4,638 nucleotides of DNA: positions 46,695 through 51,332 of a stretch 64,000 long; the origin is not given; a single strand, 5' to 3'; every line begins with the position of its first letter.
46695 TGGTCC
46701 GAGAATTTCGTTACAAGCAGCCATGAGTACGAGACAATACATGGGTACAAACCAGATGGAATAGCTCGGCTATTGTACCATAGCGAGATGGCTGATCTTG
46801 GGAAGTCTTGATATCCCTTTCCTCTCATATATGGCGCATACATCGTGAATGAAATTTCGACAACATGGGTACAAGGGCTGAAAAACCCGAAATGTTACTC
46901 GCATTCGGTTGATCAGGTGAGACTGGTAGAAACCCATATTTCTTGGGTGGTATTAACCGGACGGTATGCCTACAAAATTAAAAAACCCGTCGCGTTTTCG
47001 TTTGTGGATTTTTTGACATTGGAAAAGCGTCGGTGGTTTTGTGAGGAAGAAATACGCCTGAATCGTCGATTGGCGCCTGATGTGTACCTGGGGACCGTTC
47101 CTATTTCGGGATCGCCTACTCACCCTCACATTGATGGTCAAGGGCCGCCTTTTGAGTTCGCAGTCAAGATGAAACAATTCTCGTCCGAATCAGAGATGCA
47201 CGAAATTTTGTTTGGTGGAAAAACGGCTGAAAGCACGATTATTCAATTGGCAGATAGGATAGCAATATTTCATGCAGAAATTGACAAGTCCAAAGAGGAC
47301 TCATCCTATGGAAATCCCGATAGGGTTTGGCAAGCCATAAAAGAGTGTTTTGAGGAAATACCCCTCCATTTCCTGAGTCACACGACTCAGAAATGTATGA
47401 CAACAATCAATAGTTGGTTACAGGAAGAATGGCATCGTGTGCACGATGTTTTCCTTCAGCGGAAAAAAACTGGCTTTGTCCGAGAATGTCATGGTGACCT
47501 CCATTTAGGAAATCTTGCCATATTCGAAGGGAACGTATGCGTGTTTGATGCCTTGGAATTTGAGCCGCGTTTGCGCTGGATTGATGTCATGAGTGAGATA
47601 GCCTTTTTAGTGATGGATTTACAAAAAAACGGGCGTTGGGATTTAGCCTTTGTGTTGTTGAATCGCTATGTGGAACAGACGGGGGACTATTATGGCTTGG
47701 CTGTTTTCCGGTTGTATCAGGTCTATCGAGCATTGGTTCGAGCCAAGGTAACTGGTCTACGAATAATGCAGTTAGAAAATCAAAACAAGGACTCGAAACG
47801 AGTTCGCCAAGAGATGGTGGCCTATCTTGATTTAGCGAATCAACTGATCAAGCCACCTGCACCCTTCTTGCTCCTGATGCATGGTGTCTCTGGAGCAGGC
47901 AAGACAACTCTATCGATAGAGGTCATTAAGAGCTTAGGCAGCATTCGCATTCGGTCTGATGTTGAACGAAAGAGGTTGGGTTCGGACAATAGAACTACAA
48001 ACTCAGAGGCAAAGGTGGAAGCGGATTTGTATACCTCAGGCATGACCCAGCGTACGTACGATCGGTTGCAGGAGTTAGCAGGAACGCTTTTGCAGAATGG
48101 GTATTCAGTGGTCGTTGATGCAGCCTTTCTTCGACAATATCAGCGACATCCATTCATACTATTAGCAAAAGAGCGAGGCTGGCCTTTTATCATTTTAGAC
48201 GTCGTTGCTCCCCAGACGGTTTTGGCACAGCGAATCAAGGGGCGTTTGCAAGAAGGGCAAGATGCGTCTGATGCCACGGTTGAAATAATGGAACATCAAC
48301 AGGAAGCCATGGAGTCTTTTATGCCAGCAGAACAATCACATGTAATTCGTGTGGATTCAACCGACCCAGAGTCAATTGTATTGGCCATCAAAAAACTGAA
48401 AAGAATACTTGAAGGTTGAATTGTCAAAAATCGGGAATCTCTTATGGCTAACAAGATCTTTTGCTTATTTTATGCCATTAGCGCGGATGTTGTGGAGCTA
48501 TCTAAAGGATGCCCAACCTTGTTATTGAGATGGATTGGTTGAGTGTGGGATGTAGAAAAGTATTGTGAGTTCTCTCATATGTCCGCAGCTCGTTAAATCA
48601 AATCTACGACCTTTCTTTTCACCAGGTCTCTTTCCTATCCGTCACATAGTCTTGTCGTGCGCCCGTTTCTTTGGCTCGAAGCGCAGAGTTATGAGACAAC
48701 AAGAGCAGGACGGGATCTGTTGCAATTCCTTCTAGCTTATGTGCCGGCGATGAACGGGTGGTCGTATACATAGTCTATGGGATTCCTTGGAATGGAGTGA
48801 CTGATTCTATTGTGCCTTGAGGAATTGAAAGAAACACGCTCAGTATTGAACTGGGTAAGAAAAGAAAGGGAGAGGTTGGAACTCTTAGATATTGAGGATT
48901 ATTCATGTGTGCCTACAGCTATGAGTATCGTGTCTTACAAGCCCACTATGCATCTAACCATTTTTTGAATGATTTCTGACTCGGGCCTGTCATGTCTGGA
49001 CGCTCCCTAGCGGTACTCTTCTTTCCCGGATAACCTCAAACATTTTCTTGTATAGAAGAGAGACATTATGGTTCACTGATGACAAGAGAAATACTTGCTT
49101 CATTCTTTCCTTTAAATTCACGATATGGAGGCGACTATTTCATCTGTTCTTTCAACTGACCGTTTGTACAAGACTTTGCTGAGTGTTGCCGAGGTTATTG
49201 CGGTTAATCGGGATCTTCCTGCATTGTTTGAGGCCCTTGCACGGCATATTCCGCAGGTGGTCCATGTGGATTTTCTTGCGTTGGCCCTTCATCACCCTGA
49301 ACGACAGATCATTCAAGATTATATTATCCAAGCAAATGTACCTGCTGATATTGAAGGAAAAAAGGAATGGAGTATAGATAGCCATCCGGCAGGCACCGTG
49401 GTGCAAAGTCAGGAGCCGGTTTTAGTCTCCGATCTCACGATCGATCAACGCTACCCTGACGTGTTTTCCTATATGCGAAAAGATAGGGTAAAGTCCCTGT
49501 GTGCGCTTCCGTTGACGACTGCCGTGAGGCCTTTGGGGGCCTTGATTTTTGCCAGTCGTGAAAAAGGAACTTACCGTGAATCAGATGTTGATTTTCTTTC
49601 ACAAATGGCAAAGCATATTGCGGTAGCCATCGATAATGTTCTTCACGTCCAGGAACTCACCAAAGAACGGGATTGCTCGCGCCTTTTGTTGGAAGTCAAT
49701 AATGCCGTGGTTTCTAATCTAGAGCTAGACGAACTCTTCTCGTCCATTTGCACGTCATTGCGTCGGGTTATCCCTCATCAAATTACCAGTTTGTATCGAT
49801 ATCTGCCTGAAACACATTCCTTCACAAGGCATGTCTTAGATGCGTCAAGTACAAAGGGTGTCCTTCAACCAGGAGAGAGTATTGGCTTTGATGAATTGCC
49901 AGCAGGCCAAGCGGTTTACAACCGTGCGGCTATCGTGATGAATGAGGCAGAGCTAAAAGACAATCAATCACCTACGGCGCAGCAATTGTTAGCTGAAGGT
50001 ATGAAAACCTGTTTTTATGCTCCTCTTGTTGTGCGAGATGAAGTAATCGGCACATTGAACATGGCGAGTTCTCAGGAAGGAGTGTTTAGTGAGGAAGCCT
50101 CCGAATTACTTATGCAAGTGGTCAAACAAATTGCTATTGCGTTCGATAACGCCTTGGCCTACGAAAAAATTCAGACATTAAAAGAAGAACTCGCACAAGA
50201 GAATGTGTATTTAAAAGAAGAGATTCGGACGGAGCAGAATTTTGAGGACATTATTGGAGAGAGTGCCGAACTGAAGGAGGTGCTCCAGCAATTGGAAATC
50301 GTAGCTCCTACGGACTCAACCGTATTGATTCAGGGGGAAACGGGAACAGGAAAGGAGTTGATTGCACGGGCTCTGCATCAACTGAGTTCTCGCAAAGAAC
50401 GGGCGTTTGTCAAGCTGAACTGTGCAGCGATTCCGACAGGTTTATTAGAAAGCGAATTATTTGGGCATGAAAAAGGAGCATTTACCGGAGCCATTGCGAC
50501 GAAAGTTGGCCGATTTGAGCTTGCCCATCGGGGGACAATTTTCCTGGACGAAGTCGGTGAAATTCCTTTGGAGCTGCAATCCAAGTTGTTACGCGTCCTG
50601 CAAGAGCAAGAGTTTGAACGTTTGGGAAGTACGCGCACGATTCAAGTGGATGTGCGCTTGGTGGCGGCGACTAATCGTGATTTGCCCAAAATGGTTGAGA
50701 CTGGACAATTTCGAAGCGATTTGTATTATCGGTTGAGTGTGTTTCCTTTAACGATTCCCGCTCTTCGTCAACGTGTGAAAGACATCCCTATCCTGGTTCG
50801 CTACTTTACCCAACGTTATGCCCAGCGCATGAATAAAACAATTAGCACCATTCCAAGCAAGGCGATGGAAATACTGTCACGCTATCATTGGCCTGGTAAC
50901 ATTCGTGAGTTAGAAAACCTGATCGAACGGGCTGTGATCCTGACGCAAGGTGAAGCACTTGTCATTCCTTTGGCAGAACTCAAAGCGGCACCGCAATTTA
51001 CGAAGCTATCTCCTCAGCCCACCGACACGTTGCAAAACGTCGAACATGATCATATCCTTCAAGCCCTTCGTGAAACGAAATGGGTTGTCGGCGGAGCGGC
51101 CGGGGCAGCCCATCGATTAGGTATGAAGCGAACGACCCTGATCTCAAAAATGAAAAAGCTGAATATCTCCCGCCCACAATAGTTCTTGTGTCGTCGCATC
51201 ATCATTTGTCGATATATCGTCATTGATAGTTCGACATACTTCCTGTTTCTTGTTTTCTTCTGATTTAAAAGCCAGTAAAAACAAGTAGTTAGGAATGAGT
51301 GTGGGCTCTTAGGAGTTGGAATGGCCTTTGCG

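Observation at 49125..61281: Self-contained sigma54 regulon: FhlA-like activator plus two operons sharing a duplicated ~50-bp enhancer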

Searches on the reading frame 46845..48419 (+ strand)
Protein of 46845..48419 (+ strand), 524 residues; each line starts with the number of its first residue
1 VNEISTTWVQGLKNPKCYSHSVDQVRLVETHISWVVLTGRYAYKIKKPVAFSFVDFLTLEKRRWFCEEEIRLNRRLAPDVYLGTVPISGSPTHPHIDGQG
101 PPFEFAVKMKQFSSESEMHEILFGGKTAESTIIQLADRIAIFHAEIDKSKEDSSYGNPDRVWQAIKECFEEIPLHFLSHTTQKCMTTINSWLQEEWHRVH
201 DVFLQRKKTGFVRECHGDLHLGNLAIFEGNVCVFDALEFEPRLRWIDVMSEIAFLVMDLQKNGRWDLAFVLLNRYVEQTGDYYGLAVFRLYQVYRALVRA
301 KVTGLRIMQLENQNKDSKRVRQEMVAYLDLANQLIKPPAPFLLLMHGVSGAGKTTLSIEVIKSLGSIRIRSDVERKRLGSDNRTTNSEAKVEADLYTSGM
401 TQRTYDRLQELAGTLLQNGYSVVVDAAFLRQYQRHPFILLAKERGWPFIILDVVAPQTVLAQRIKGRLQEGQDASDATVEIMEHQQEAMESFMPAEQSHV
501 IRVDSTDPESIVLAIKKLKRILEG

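Call 38: search_protein_families(library=pfam, proteins=[window:46845-48419:+], max_evalue=0.01)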
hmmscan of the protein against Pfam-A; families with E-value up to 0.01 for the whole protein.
window:46845-48419:+ (524 aa): 3 families
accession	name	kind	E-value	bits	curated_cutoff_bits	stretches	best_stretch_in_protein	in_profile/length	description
PF13671.12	AAA_33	-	1.9e-31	109.7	27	1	342-490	1-141/143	AAA domain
PF06414.18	Zeta_toxin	-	2.4e-07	30.9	22.3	1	336-491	12-165/199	Zeta toxin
PF13238.12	AAA_18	-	0.00024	22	29.4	1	346-478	4-123/128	AAA domain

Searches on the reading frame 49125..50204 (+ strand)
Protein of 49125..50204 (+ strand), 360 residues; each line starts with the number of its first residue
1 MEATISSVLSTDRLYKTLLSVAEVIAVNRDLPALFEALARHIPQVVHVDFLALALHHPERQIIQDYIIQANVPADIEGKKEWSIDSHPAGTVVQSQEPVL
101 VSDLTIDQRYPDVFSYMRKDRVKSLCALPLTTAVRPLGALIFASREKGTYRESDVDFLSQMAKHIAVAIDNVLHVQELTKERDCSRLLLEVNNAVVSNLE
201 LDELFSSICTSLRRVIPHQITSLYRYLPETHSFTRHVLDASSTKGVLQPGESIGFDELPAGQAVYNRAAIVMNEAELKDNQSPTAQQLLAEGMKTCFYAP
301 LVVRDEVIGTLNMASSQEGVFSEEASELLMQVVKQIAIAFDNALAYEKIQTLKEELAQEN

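Call 74: search_solved_structures(query=window:49125-50204:+, max_evalue=0.01)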
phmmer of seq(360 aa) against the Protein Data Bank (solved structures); distinct sequences matched with E-value up to 0.01: 2.
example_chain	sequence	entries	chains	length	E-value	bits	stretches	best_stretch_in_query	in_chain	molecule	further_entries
3k2n_A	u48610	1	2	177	1e-06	31.4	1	283-350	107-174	Sigma-54-dependent transcriptional regulator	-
6oei_A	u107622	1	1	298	2.8e-06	30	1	285-350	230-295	Spindle pole body component SPC42,Sigma-54-dependent transcriptional regulator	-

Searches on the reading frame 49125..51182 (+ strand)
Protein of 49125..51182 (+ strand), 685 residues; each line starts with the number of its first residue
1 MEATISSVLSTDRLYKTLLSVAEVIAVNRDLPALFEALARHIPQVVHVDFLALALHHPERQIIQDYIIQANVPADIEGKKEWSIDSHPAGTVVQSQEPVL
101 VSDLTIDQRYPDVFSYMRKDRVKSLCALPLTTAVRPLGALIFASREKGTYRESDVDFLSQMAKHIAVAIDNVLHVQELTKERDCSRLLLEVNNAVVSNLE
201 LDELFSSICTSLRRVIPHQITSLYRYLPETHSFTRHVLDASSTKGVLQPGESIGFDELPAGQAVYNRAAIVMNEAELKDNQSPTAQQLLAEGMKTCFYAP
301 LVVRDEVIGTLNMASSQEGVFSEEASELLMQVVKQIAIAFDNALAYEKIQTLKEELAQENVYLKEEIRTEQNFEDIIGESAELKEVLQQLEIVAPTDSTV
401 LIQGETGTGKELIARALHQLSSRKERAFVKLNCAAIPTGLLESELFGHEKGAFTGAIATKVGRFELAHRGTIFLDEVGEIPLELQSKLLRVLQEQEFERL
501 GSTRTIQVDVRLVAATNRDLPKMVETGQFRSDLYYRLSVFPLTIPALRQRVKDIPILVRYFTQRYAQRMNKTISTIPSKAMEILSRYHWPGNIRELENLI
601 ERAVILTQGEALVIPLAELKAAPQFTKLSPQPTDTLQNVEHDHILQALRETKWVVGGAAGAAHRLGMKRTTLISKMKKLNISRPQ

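Call 3: search_protein_families(library=pfam, proteins=[window:49125-51182:+], max_evalue=0.01)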
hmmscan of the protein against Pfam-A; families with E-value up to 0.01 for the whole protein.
window:49125-51182:+ (685 aa): 14 families
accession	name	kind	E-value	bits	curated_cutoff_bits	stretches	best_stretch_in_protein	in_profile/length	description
PF00158.32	Sigma54_activat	-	5.3e-74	247.9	20.2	1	376-542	1-167/168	Sigma-54 interaction domain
PF13185.12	GAF_2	-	1.7e-29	103.2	28.6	2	199-341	2-136/136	GAF domain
PF01590.32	GAF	-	1.5e-27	97.2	22.4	2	30-169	1-133/133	GAF domain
PF25601.1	AAA_lid_14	-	4.4e-24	84.6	27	1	548-612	1-65/87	AAA+ ATPase lid domain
PF14532.12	Sigma54_activ_2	-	3.4e-21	76.4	25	1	377-547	1-138/138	Sigma-54 interaction domain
PF13492.12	GAF_3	-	1e-16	61.9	27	2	31-171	2-129/129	GAF domain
PF02954.25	HTH_8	-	2.6e-08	33.9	22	1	636-679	2-42/42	Bacterial regulatory protein, Fis family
PF07728.20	AAA_5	-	5.2e-08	33.4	22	1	400-518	2-123/139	AAA domain (dynein-related subfamily)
PF01078.27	Mg_chelatase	-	2.7e-07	30.6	20.3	1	455-517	93-157/207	Magnesium chelatase, subunit ChlI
PF13191.12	AAA_16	-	0.00027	21.9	32.6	1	380-493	6-121/167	AAA ATPase domain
PF07724.20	AAA_2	-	0.00032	21.2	27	1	399-498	5-105/166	AAA domain (Cdc48 subfamily)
PF00004.35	AAA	-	0.00045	21.1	21.2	1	400-523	1-113/131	ATPase family associated with various cellular activities (AAA)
PF20030.5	bpMoxR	-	0.0056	16.2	27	0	382-521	16-148/205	MoxR domain in the MoxR-vWA-beta-propeller ternary systems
PF07726.17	AAA_3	-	0.0063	16.8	27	0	400-517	2-111/131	ATPase family associated with various cellular activities (AAA)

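Call 6: search_protein_families(library=ncbifam, proteins=[window:49125-51182:+], max_evalue=0.001)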
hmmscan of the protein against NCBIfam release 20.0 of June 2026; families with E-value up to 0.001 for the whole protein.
window:49125-51182:+ (685 aa): 34 families (the best 25 are shown)
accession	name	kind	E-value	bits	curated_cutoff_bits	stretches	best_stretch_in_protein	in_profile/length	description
NF011958.0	PRK15429.1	equivalog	1e-169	566.4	830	1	20-683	16-688/692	formate hydrogenlyase transcriptional activator FlhA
TIGR01817.1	nifA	equivalog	3.9e-124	415.3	528.85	2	278-615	93-436/534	nif-specific transcriptional activator NifA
NF003451.0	PRK05022.1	equivalog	3e-117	392.5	476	1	293-681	112-510/512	nitric oxide reductase transcriptional regulator NorR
NF041552.1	TF_PrdR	equivalog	1.1e-105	354.2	795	1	349-678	237-575/577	sigma-54 dependent transcriptional regulator PrdR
TIGR02915.1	PEP_resp_reg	equivalog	3.2e-103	346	502.6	1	354-681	120-444/445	PEP-CTERM-box response regulator transcription factor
NF008469.0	PRK11361.1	equivalog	1.2e-99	334.1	714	1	355-681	124-456/461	acetoacetate metabolism transcriptional regulator AtoC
NF007689.0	PRK10365.1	equivalog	4.7e-96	322.3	760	1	344-677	108-440/441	sigma-54-dependent response regulator transcription factor ZraR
TIGR02329.1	propionate_PrpR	equivalog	9.7e-96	321.5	499.2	1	331-677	170-525/526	propionate catabolism operon regulatory protein PrpR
NF038308.1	RNA_repair_RtcR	equivalog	3.5e-95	319.9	650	1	355-618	161-433/530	RNA repair transcriptional activator RtcR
TIGR01818.1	ntrC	equivalog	2.8e-94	316.5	558.6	1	358-648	118-411/463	nitrogen regulation protein NR(I)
NF041906.1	V4R_TF_MobR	exception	1.3e-92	311.1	999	1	347-678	205-543/544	phenol degradation transcriptional regulator MobR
NF011953.0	PRK15424.1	equivalog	7.5e-90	302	703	1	330-678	179-533/538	propionate catabolism operon regulatory protein PrpR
TIGR02974.1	phageshock_pspF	equivalog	1.5e-89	300.5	443.55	1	376-628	1-252/336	phage shock protein operon transcriptional activator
NF050807.1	TransRegFlbDCaul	equivalog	5.1e-89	299.2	750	1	374-613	118-357/454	sigma-54-dependent transcriptional regulator FlbD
NF011695.0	PRK15115.1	equivalog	6.9e-83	278.9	763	1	368-667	129-427/445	two-component system response regulator GlrR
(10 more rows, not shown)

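Call 10: find_related_loci(query=window:49125-51182:+, collection=genome_contigs, flank=10000)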
Query window:49125-51182:+ (685 aa) in genome_contigs; peptide patterns used: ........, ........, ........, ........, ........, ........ (x = any residue, [..] = any of these).
44 stretches matched a pattern; 7 encode a relative of the query (tblastn E <= 1e-3); 7 distinct loci.
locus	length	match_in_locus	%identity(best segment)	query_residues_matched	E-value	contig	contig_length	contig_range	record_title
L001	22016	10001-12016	82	14-685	0e+0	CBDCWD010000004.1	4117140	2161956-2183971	MAG: Nitrospirales bacterium isolate bfe0d4a2-ff9e-45cc-b07f-d7db846c6a6b genome assembly, contig: contig_4, whole genom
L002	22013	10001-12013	74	14-684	0e+0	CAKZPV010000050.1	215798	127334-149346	MAG TPA_asm: uncultured Nitrospirae bacterium isolate ERR2094167_bin.119_CONCOCT_v1.1_MAG genome assembly, contig: ERZ65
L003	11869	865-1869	47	353-685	3e-90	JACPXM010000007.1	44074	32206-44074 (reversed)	MAG: Candidatus Omnitrophota bacterium isolate NC_groundwater_837_Pr1_B-0.1um_48_14 Montesol18_Bp1_scaffold_103217, whol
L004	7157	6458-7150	54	333-571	2e-80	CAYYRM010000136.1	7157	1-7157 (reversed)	MAG TPA_asm: uncultured Eubacteriales bacterium isolate binchicken_co168_205 genome assembly, contig: NODE_16211_length_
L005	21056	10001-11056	43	347-682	1e-75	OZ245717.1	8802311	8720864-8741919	MAG: Gemmataceae bacterium isolate a1969a84-6968-4215-8892-50c3549db43c genome assembly, chromosome: 1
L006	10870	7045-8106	38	376-682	8e-72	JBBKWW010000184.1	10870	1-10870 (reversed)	MAG: Moraxellaceae bacterium isolate metabat_bins.238 k119_601928, whole genome shotgun sequence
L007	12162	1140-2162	46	356-681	1e-84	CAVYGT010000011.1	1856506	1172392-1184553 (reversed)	MAG: Terriglobia bacterium isolate MFD05377.bin.1.65 genome assembly, contig: contig_64765, whole genome shotgun sequenc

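Call 38: search_protein_families(library=pfam, proteins=[L001:12210-12695:+], max_evalue=0.01)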
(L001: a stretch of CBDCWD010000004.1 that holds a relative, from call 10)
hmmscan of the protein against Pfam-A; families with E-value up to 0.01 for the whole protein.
L001:12210-12695:+ (161 aa): 0 families
